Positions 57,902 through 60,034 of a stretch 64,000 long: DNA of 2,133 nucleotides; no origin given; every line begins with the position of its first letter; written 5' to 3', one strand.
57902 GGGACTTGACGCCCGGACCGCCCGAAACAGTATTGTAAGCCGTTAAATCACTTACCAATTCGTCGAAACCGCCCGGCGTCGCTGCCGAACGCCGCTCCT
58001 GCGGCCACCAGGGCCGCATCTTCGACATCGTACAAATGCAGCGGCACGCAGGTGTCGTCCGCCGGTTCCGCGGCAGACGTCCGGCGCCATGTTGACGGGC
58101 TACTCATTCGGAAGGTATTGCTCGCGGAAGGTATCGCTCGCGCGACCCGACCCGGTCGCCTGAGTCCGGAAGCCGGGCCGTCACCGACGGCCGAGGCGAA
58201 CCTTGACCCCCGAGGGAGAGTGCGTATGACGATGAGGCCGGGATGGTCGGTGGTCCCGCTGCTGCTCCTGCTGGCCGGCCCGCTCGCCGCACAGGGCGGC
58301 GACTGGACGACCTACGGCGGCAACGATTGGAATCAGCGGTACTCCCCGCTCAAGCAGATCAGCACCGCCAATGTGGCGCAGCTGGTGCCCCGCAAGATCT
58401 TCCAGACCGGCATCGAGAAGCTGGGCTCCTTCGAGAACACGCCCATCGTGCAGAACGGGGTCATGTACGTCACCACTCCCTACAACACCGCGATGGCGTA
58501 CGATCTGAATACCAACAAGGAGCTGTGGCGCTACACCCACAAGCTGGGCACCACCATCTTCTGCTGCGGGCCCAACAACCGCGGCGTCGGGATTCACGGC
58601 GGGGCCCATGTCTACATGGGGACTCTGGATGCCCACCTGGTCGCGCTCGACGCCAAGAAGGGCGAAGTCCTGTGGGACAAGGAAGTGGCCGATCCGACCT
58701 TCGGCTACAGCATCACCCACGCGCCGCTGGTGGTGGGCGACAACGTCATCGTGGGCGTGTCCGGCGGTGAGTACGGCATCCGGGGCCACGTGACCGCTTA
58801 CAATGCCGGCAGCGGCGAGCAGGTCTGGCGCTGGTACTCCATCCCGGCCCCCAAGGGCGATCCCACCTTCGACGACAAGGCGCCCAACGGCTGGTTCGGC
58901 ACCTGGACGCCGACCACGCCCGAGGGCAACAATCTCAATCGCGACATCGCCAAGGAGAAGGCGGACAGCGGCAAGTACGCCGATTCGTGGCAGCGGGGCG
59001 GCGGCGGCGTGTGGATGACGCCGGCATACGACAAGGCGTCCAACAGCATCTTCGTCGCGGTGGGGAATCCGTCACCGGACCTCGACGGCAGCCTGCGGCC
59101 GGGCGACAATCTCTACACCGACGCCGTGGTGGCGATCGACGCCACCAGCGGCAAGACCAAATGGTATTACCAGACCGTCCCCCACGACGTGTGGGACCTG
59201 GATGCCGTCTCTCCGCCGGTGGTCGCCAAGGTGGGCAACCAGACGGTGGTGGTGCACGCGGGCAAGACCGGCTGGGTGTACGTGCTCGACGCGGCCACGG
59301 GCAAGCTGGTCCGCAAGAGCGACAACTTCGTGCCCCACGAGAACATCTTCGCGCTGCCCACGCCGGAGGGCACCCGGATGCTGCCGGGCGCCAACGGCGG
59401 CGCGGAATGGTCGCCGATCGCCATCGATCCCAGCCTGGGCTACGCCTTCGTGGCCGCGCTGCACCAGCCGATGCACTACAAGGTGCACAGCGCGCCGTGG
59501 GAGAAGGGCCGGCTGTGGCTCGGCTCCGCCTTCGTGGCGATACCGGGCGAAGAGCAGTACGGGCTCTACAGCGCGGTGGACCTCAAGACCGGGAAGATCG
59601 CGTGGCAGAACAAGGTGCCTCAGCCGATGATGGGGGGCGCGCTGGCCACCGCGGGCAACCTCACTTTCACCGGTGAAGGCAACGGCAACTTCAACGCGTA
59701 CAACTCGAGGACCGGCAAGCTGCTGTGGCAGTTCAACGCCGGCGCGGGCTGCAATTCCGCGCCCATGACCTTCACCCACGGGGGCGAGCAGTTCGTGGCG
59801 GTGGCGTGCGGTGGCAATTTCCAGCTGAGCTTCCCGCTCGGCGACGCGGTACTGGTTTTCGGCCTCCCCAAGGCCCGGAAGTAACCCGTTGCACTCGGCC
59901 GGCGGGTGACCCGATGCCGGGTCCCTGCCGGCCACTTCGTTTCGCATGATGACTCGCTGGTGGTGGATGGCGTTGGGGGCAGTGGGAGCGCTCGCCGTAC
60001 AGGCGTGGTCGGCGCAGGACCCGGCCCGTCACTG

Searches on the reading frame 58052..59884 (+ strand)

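Call 98: search_protein_families(library=pfam, proteins=[window:58052-59884:+], max_evalue=0.001)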
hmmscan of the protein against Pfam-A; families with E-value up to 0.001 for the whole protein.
window:58052-59884:+ (610 aa): 3 families
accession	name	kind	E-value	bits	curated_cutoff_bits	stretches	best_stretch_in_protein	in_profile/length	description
PF01011.28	PQQ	-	2e-81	275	26.7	4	85-289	1-235/595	Glucose/ethanol/alcohol dehydrogenase, beta-propeller domain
PF13360.13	PQQ_2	-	2e-29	103.4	27.6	3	132-268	30-150/233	Outer membrane protein assembly factor BamB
PF13570.13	Beta-prop_ACSF4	-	3.4e-16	60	133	2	506-578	31-104/329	Beta-alanine-activating enzyme, beta-propeller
